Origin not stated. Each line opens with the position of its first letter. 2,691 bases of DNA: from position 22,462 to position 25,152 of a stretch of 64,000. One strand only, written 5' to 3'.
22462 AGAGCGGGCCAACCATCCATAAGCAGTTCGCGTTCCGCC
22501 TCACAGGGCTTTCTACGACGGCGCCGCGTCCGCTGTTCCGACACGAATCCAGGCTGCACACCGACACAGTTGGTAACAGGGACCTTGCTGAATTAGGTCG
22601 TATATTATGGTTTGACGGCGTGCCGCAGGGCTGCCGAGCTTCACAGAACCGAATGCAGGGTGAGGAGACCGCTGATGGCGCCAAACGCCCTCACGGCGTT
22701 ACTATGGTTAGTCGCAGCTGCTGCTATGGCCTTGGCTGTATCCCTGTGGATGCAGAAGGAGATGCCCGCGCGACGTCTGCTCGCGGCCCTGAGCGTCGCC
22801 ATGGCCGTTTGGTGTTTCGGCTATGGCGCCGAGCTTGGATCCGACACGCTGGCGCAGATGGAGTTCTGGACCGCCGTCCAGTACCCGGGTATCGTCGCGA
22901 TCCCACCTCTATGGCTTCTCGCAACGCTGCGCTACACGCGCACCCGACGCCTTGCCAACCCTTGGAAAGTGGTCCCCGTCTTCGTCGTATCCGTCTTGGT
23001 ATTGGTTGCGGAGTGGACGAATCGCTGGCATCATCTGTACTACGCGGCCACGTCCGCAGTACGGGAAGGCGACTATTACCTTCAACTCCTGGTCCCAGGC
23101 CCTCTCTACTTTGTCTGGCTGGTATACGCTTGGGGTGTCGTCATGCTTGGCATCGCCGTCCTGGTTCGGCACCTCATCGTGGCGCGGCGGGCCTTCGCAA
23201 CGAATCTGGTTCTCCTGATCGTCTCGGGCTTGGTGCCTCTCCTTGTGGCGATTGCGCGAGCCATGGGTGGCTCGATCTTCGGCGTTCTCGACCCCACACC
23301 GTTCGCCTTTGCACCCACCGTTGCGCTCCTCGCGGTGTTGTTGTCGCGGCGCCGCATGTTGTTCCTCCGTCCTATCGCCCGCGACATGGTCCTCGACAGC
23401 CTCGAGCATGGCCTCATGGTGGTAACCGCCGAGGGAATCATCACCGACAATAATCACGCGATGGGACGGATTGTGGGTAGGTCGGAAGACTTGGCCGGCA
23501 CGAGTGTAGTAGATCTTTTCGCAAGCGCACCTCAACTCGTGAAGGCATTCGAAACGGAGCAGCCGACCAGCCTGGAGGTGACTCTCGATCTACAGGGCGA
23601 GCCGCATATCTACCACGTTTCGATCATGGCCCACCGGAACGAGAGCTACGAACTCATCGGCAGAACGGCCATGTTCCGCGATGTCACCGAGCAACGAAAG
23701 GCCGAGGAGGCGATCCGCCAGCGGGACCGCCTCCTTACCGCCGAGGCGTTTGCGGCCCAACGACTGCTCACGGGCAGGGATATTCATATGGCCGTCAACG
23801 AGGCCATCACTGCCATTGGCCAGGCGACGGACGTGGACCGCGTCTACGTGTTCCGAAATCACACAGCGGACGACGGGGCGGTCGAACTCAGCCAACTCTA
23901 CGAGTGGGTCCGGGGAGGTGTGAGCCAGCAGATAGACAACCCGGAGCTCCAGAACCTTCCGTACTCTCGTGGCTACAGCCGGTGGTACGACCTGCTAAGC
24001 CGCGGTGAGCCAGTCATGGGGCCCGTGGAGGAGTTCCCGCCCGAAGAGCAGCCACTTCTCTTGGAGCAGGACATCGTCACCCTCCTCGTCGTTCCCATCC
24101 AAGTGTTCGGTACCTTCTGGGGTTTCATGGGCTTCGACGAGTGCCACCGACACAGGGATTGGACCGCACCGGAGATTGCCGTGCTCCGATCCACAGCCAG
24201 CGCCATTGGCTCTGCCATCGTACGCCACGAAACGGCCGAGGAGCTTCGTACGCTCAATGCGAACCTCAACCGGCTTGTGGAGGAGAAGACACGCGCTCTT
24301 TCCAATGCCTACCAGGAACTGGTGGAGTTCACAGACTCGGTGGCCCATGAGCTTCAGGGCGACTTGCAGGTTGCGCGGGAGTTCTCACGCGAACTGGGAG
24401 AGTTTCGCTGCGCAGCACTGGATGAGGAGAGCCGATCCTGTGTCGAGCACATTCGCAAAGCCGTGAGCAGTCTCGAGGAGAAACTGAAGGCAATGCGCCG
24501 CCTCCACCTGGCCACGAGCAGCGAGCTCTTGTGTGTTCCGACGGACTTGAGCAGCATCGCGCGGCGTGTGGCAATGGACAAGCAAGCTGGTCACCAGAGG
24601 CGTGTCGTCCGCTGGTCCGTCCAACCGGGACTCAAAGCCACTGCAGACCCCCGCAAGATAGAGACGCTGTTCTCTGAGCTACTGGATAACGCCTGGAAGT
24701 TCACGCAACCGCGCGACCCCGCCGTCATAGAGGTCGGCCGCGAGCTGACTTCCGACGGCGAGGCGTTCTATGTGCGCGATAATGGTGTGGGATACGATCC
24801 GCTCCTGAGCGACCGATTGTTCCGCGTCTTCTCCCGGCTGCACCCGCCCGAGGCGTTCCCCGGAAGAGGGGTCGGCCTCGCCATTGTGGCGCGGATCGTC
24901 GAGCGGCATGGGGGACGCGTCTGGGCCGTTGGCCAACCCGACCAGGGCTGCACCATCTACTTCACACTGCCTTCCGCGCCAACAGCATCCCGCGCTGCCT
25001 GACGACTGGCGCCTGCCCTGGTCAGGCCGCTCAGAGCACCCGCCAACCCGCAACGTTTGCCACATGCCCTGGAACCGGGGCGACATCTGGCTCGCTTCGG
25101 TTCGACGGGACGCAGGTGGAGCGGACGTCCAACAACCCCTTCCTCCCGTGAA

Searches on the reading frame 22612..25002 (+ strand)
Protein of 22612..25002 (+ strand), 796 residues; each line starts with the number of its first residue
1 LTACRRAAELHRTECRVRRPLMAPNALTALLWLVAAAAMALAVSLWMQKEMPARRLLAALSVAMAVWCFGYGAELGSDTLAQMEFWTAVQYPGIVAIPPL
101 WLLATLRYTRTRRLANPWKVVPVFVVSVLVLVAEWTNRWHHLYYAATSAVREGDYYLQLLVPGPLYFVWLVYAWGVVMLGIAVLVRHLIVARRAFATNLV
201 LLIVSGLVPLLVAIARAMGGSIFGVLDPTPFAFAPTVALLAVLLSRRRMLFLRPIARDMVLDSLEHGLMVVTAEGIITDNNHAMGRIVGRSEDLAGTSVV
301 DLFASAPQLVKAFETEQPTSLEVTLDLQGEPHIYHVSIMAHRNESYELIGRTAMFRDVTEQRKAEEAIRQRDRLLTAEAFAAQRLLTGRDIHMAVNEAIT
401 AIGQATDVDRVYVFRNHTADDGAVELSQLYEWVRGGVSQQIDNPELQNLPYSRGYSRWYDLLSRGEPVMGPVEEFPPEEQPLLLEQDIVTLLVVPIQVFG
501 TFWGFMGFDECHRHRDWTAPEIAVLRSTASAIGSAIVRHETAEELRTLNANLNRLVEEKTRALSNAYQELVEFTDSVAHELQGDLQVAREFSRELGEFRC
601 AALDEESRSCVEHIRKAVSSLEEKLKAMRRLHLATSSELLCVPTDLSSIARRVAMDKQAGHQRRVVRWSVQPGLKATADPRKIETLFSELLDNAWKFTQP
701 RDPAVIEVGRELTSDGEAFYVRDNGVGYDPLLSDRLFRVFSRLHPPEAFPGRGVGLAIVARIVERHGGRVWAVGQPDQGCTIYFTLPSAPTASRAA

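Call 86: search_protein_families(library=pfam, proteins=[window:22612-25002:+], max_evalue=0.001)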
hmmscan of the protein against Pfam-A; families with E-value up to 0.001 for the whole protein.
window:22612-25002:+ (796 aa): 6 families
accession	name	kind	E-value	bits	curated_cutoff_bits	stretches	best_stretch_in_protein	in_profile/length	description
PF16927.11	HisKA_7TM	-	1.3e-45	156.4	28.6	1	31-254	2-224/224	N-terminal 7TM region of histidine kinase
PF02518.31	HATPase_c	-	1.1e-20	74.5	26.4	1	679-788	2-109/111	Histidine kinase-, DNA gyrase B-, and HSP90-like ATPase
PF01590.32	GAF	-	8.3e-10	39.7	22.4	1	390-536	1-133/133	GAF domain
PF08448.16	PAS_4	-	5.9e-08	33.4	23.1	1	261-362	1-109/110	PAS fold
PF00989.32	PAS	-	1.2e-06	28.9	22.6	1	260-358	6-113/113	PAS fold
PF13426.13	PAS_9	-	1.1e-05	26.1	27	1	267-360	3-103/103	PAS domain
